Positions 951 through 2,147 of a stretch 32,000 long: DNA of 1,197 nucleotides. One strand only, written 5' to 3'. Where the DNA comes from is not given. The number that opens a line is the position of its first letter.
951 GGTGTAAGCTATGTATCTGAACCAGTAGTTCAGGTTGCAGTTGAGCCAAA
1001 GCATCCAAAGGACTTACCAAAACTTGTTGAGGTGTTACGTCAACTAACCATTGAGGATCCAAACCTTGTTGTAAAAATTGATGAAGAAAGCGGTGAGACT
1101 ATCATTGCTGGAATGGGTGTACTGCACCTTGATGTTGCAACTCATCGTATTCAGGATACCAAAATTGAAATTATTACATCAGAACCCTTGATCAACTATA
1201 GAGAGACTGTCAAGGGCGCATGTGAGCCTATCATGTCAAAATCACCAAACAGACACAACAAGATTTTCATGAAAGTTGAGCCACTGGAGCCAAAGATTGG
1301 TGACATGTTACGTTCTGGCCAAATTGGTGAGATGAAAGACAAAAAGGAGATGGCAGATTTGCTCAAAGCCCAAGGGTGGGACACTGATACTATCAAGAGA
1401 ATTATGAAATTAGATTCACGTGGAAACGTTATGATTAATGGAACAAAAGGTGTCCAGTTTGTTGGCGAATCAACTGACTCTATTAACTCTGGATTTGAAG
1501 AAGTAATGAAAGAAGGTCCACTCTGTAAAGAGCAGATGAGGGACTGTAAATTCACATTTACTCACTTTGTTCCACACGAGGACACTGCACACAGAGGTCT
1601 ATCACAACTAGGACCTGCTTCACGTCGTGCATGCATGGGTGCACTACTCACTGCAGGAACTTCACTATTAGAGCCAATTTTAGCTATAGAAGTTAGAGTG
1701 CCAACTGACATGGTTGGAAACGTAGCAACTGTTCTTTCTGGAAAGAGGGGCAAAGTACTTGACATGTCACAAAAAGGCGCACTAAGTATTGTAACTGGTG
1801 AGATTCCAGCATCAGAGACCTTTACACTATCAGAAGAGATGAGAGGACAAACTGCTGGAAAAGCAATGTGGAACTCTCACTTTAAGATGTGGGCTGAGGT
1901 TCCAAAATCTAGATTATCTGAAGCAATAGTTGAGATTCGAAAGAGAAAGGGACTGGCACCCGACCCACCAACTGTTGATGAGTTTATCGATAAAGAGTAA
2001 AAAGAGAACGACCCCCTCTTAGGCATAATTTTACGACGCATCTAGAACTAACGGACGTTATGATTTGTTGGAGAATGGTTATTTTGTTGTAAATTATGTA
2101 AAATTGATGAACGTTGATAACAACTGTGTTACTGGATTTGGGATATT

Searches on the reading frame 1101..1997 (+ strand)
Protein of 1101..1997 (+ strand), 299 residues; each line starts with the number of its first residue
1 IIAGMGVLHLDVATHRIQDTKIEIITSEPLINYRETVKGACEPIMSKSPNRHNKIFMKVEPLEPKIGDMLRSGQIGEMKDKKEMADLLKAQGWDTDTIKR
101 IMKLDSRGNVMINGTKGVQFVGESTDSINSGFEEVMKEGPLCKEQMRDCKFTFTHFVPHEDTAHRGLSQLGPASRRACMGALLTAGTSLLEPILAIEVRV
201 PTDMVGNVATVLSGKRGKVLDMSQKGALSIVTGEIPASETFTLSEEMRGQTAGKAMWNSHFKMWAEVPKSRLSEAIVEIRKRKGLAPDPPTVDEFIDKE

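Call 36: find_related_loci(query=window:1101-1997:+, collection=metagenome_contigs, flank=10000)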
Query window:1101-1997:+ (299 aa) in metagenome_contigs; peptide patterns used: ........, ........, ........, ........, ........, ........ (x = any residue, [..] = any of these).
378 stretches matched a pattern; 271 encode a relative of the query (tblastn E <= 1e-3); the best 80 are kept; 80 distinct loci.
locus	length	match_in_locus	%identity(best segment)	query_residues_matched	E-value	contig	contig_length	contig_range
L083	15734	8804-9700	90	1-299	0e+0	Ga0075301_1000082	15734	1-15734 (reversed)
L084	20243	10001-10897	88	1-299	0e+0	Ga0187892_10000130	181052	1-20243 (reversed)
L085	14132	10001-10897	86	1-299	0e+0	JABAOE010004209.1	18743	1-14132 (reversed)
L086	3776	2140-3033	86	1-298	0e+0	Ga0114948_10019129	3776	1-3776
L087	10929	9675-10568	86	1-298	0e+0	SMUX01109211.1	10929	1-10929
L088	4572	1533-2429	86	1-299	0e+0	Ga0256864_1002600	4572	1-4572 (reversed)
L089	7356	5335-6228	86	1-298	0e+0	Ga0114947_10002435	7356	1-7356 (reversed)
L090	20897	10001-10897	86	1-299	0e+0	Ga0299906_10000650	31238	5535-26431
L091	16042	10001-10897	86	1-299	2e-180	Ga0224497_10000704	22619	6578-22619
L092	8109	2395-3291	86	1-299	9e-180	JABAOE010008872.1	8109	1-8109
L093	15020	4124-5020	86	1-299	1e-179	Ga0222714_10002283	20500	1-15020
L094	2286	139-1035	86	1-299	0e+0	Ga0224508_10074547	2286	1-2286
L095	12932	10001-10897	86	1-299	3e-179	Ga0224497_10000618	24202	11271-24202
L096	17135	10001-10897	86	1-299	1e-178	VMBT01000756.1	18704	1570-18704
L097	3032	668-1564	85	1-299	0e+0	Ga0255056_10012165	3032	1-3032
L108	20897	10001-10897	84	1-299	2e-177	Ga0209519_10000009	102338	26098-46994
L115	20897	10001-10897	84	1-299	4e-177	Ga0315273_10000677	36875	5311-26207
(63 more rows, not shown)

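Call 81: search_protein_families(library=pfam, proteins=[L115:11022-11357:+, L115:11518-12876:+, L115:13014-13688:-, L115:14454-15035:+, L115:15729-16868:-, L115:16967-17947:-, L115:18204-18968:-, L115:19224-20546:-, L108:10995-12353:+, L108:15495-16307:+], max_evalue=0.001)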
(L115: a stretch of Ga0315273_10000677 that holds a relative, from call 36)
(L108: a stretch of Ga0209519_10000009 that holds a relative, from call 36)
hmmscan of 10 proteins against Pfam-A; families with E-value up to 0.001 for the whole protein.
L115:11022-11357:+ (111 aa): 0 families

L115:11518-12876:+ (452 aa): 1 family
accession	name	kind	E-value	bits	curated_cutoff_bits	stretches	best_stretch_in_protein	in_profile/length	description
PF00999.27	Na_H_Exchanger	-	1.4e-62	212.2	26.2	1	13-393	2-374/375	Sodium/hydrogen exchanger, transmembrane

L115:13014-13688:- (224 aa): 1 family
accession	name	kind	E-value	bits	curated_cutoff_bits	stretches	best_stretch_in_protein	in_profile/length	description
PF03168.19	LEA_2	-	0.00016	22.5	25.4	1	88-175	9-97/98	Late embryogenesis abundant protein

L115:14454-15035:+ (193 aa): 0 families

L115:15729-16868:- (379 aa): 3 families
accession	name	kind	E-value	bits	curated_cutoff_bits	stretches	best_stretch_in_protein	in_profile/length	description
PF00155.27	Aminotran_1_2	-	2.3e-54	185.4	19.7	1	42-362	2-355/361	Aminotransferase class I and II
PF01212.27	Beta_elim_lyase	-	1.6e-05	24.9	27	1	71-246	27-217/288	Beta-eliminating lyase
PF01053.26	Cys_Met_Meta_PP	-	3e-05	23.2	27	1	79-197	55-175/381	Cys/Met metabolism PLP-dependent enzyme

L115:16967-17947:- (326 aa): 2 families
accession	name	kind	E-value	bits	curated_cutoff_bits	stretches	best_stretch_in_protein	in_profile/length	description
PF04055.27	Radical_SAM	-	5.6e-22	79.1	29.5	1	67-223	5-163/166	Radical SAM superfamily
PF06968.18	BATS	-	5.6e-22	78.2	22.2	1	236-325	2-88/88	Biotin and Thiamin Synthesis associated domain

L115:18204-18968:- (254 aa): 0 families

L115:19224-20546:- (440 aa): 2 families
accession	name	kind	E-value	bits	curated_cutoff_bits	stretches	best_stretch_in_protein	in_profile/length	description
PF00202.27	Aminotran_3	-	4.4e-88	296.1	30.5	1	22-428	12-399/403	Aminotransferase class-III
PF01212.27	Beta_elim_lyase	-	0.00056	19.8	27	1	95-243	46-168/288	Beta-eliminating lyase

L108:10995-12353:+ (452 aa): 1 family
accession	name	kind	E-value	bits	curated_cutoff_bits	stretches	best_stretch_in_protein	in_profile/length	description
PF05901.16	Excalibur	-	5.2e-06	27.2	22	0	439-451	24-36/36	Excalibur calcium-binding domain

L108:15495-16307:+ (270 aa): 1 family
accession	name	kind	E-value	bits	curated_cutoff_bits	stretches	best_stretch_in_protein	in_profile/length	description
PF00127.26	Copper-bind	-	9.5e-06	26.4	21.2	1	54-126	18-98/99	Copper binding proteins, plastocyanin/azurin family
